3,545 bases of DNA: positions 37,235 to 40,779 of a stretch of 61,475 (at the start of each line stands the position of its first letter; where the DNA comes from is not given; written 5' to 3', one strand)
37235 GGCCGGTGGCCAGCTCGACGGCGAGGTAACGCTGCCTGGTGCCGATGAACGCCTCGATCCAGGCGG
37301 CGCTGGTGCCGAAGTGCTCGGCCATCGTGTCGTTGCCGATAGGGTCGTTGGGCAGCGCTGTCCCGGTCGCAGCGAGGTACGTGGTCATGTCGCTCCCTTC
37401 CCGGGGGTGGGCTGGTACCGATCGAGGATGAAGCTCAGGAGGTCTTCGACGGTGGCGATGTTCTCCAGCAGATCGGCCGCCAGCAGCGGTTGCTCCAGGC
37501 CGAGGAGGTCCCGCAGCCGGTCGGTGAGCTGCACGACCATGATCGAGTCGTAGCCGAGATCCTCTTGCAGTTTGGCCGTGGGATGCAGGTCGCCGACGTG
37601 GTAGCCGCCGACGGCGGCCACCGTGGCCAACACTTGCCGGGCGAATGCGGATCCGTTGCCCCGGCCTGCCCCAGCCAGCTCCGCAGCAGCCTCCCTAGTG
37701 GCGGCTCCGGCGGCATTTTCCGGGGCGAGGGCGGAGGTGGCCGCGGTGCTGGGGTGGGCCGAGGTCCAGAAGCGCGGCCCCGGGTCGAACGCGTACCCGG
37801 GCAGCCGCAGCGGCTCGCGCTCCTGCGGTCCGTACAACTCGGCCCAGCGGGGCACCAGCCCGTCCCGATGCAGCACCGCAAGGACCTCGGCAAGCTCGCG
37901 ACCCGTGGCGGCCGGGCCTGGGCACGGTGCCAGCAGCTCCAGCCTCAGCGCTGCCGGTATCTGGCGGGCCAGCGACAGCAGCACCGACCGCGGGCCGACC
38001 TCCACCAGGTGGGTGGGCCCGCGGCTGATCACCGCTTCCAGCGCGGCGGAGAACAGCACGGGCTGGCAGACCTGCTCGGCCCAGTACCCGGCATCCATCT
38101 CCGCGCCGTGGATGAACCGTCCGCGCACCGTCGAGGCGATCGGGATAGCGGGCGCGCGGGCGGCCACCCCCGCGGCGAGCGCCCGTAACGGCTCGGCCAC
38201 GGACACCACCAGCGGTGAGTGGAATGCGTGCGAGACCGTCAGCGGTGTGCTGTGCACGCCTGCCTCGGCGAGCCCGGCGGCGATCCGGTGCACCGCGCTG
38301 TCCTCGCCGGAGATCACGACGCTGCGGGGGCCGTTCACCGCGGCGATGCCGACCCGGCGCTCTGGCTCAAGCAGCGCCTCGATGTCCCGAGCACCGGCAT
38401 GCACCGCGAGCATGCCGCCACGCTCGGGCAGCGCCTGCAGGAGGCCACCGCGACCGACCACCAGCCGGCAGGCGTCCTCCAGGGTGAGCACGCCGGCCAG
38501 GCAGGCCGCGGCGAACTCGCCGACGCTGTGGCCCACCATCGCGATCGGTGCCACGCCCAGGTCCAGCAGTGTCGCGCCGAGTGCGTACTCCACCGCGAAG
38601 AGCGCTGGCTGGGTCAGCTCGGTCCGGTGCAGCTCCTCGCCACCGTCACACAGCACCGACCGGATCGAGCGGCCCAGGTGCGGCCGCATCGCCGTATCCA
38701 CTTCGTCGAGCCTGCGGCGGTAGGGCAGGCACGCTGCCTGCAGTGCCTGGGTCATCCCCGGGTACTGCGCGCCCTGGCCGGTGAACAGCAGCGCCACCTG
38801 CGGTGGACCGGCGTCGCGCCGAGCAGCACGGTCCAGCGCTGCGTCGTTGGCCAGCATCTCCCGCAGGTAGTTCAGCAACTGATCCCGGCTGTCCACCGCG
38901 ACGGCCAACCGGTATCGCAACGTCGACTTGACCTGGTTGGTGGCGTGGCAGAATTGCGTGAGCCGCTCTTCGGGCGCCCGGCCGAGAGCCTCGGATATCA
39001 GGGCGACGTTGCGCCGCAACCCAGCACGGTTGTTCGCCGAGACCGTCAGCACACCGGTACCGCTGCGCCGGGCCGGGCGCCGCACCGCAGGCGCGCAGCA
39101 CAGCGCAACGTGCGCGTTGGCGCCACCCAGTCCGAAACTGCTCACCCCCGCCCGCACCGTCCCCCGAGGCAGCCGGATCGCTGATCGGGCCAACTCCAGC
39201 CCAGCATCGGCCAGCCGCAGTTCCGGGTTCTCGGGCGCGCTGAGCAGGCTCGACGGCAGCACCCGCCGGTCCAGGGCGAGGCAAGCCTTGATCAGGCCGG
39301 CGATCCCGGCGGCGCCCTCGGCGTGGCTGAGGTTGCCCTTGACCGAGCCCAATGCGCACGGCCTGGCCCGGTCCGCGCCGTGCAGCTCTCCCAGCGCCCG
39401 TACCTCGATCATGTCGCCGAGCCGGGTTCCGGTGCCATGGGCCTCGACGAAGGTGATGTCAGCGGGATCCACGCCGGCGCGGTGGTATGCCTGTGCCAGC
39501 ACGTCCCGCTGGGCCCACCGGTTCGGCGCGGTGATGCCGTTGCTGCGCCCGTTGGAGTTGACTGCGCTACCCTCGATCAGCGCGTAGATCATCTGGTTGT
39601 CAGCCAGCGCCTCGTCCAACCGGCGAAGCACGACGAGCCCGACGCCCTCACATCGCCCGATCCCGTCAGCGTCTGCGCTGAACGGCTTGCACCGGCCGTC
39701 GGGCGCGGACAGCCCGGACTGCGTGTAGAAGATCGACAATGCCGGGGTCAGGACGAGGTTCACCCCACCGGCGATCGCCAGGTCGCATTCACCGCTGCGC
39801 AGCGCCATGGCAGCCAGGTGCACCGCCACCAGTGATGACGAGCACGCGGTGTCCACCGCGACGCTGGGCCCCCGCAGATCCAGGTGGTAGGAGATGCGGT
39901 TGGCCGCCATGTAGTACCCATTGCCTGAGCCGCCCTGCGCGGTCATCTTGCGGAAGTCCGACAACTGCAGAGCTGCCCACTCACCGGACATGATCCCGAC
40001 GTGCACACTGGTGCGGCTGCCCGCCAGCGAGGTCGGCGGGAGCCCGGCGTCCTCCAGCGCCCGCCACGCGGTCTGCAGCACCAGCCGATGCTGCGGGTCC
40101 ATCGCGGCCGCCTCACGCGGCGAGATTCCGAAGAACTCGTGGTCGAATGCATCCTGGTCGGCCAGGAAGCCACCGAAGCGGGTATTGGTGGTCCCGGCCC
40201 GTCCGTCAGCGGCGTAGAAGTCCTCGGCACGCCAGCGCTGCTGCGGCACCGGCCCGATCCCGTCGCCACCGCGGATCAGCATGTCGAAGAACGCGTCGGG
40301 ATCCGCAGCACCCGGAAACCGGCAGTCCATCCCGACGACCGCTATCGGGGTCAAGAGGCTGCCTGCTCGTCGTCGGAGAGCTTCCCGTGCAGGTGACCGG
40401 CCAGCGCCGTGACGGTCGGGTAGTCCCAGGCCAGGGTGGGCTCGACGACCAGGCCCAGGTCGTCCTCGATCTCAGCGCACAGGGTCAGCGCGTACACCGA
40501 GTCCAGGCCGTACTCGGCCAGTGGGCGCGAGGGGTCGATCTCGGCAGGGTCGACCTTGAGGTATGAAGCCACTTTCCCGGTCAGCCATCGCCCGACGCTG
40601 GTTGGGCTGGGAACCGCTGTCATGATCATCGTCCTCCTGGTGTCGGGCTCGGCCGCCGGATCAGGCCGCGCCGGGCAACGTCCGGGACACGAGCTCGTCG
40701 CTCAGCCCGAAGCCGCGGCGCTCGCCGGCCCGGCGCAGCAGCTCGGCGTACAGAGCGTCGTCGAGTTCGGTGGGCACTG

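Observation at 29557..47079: Compact acyl-tetronate (agglomerin/RK-682-type) biosynthetic gene cluster with FAAL/ACP/double-ACAD starter module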

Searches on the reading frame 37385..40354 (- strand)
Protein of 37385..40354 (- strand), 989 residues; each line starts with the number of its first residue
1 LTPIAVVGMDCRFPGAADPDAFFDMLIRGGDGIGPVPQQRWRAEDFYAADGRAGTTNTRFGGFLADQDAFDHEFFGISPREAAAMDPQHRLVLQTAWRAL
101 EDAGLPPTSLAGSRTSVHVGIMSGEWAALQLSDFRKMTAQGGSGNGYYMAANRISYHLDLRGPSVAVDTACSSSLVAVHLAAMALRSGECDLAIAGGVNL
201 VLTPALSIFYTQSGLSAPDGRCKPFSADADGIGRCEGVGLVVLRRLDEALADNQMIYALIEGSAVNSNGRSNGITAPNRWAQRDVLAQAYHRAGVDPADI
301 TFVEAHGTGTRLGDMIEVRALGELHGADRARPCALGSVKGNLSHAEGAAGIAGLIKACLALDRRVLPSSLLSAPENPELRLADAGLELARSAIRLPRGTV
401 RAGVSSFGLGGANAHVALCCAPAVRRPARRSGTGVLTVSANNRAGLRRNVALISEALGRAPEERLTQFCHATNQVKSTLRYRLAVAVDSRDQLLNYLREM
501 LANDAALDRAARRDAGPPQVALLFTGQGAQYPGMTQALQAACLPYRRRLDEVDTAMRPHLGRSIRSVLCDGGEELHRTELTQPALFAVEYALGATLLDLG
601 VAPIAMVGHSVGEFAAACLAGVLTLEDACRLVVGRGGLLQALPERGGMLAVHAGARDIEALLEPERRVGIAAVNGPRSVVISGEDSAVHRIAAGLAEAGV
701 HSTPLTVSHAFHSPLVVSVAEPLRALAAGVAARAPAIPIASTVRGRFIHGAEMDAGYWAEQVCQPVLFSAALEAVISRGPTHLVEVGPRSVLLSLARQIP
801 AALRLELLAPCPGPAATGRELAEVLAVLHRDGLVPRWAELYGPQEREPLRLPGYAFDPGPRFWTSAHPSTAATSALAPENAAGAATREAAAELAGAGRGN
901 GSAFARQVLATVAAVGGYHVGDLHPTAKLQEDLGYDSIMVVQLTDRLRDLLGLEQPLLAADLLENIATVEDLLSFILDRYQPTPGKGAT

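Call 6: search_protein_families(library=pfam, proteins=[window:37385-40354:-])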
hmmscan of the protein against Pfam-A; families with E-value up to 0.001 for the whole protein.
window:37385-40354:- (989 aa): 8 families
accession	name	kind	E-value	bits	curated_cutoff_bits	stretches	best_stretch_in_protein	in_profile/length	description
PF00109.32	ketoacyl-synt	-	9.9e-91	304.2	20.8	1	2-249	2-252/252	Beta-ketoacyl synthase, N-terminal domain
PF00698.26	Acyl_transf_1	-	5e-53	181.1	32.7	1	523-797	3-276/319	Acyl transferase domain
PF02801.28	Ketoacyl-synt_C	-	7.6e-38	129.6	20.8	1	257-370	1-116/119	Beta-ketoacyl synthase, C-terminal domain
PF16197.11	KAsynt_C_assoc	-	1.5e-10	41.9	33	1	376-480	2-105/111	Ketoacyl-synthetase C-terminal extension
PF22621.2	CurL-like_PKS_C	-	2.9e-07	30.8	27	1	435-497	2-64/64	CurL-like, PKS C-terminal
PF00550.31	PP-binding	-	2e-06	28.4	20.8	1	907-976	2-67/67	Phosphopantetheine attachment site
PF00108.29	Thiolase_N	-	4.2e-06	26.8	26.4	1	155-198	67-112/260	Thiolase, N-terminal domain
PF22336.2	RhiE-like_linker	-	3.1e-05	24.3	27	1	439-504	3-67/67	RhiE-like, KS-MAT linker domain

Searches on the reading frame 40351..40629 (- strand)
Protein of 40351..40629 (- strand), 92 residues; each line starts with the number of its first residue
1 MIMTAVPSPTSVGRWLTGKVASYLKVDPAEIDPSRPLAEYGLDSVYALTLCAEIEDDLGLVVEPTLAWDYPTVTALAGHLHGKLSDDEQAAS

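Call 6: search_protein_families(library=pfam, proteins=[window:40351-40629:-])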
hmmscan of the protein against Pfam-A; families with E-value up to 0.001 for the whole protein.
window:40351-40629:- (92 aa): 2 families
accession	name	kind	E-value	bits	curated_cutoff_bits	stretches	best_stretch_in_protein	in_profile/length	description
PF00550.31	PP-binding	-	3.1e-16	59.8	20.8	1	14-80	1-67/67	Phosphopantetheine attachment site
PF23297.2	ACP_SdgA_C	-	0.00038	20.9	27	1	10-59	9-58/95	Highly reducing polyketide synthase sdgA, C-terminal ACP domain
